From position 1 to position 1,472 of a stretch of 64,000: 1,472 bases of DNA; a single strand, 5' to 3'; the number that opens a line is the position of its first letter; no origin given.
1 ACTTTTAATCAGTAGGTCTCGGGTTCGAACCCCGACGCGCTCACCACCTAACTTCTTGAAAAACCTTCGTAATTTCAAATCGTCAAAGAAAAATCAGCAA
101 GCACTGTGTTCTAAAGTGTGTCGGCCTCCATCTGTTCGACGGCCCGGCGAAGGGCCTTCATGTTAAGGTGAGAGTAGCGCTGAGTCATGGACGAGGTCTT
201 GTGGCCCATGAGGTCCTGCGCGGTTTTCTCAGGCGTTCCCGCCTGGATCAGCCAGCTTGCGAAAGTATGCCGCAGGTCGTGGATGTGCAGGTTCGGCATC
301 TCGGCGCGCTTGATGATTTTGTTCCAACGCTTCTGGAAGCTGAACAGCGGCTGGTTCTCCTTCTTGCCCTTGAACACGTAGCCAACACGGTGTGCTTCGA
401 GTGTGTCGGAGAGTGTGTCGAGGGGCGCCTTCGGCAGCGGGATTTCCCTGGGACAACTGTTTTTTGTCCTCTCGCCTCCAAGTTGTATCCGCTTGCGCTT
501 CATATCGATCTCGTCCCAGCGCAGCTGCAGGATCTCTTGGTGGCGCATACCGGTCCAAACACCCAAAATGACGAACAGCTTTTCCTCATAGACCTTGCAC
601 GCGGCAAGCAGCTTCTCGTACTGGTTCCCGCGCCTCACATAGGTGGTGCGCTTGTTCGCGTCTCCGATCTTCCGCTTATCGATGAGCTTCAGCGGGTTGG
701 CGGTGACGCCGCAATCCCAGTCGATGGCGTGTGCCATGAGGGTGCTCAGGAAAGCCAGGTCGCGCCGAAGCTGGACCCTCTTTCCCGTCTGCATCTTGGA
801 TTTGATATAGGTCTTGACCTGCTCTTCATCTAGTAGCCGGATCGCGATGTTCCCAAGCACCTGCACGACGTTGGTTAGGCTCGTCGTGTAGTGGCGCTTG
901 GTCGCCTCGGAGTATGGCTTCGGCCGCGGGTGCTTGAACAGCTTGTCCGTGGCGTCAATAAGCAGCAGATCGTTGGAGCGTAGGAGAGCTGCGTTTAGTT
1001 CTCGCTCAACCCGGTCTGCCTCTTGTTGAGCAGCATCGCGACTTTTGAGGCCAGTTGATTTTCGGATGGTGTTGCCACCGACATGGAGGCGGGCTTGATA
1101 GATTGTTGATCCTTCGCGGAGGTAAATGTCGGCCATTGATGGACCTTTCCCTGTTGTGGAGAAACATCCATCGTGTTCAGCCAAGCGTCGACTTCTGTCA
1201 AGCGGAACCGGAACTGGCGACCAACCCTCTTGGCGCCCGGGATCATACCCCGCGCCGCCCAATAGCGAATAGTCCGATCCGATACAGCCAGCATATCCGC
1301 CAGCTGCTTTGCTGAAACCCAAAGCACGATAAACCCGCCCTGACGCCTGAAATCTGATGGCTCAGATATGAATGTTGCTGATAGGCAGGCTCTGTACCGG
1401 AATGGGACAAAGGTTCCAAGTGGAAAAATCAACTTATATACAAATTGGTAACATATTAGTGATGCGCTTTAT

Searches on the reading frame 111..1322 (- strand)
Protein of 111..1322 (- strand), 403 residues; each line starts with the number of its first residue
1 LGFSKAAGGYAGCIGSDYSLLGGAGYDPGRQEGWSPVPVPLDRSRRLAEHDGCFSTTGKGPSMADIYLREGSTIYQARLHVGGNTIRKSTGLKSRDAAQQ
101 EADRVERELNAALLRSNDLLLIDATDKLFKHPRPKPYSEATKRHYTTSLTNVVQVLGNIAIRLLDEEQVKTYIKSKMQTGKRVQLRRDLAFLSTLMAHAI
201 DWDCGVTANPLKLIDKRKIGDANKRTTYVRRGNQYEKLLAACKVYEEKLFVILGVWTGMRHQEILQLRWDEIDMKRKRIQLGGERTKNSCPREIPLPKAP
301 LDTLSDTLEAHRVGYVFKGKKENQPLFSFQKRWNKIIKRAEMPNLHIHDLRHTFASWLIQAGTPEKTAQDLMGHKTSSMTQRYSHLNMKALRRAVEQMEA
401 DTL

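Call 53: search_protein_families(library=pfam, proteins=[window:111-1322:-], max_evalue=0.001)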
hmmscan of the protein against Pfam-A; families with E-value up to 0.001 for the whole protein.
window:111-1322:- (403 aa): 1 family
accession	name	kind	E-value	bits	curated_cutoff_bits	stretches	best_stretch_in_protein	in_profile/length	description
PF00589.27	Phage_integrase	-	6.9e-34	117.5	27.1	1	232-388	5-170/172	Phage integrase family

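Call 87: search_dna_similar(query=window:111-1322:-, collection=phages, mode=protein, max_rows=8)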
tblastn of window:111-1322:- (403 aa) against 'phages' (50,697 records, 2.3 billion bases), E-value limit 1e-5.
Records with a match: 1257; places in all: 1268; records where one place covers at least 80% of the query: 108.
Best place of each record, by identity: <60% 1257.
By first word of the organism name: Mycobacterium 248; Streptococcus 216; Vibrio 83; Salmonella 81; Bacteriophage 73; Escherichia 59; Burkholderia 55; Ralstonia 47; Pseudomonas 40; Paenibacillus 27; and 74 more.
By host as written in the record: - 185; Mycobacterium smegmatis mc2 155 164; Mycobacterium smegmatis mc#155 40; Ralstonia solanacearum 28; Escherichia coli 25; Burkholderia sp. 17; Gordonia terrae 3612 17; Burkholderia pseudomallei 15; and 473 more.
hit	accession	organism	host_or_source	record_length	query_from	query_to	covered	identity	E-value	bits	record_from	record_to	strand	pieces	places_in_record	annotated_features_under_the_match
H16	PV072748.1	Burkholderia phage vB_SR4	Burkholderia sp.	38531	4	396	98%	24.7%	1e-17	91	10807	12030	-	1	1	integrase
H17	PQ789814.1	Burkholderia phage vB_E555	Burkholderia sp.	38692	4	396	98%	24.7%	1e-17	91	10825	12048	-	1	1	integrase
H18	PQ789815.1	Burkholderia phage vB_CB1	Burkholderia sp.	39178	4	396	98%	24.7%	1e-17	91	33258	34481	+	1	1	integrase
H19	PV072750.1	Burkholderia phage vB_SR7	Burkholderia sp.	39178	4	396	98%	24.7%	1e-17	91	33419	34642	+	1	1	integrase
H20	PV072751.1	Burkholderia phage vB_SR3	Burkholderia sp.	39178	4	396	98%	24.7%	1e-17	91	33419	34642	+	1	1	integrase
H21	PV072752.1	Burkholderia phage vB_PL15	Burkholderia sp.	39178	4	396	98%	24.7%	1e-17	91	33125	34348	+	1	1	integrase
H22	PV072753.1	Burkholderia phage vB_CC4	Burkholderia sp.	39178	4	396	98%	24.7%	1e-17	91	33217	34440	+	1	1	integrase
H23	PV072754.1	Burkholderia phage vB_BA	Burkholderia sp.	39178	4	396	98%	24.7%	1e-17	91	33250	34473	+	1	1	integrase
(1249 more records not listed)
